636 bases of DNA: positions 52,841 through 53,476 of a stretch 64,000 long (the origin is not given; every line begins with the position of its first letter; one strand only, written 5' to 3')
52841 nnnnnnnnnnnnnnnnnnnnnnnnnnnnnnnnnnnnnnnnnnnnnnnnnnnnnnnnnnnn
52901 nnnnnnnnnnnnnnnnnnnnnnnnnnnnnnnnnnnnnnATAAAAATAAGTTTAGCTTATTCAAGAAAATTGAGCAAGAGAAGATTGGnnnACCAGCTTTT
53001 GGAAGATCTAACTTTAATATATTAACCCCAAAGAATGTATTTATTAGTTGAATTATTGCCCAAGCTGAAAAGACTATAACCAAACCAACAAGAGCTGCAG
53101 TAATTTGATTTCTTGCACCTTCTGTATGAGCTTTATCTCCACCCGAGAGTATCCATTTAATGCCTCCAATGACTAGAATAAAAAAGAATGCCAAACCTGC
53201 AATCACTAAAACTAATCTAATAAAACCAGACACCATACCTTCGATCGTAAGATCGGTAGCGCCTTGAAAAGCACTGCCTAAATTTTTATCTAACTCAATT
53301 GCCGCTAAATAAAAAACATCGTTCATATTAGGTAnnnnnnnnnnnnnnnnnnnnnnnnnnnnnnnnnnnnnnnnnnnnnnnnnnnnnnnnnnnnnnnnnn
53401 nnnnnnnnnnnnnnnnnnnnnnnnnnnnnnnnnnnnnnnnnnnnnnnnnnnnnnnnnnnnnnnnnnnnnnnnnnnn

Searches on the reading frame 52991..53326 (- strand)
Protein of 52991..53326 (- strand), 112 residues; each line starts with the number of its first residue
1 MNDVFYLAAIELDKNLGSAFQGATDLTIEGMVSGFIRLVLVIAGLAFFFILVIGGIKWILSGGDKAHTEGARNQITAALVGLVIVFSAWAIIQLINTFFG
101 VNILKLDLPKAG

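Call 5: search_protein_families(library=pfam, proteins=[window:52991-53326:-], max_evalue=0.01)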
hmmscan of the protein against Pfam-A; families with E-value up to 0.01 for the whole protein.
window:52991-53326:- (112 aa): 2 families
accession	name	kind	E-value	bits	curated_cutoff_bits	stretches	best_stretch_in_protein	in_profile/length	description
PF18895.5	T4SS_pilin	-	1.7e-08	34.8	26.6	1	36-95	13-71/71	Type IV secretion system pilin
PF05987.18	DUF898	-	0.01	15.4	28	0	22-95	167-241/336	Bacterial protein of unknown function (DUF898)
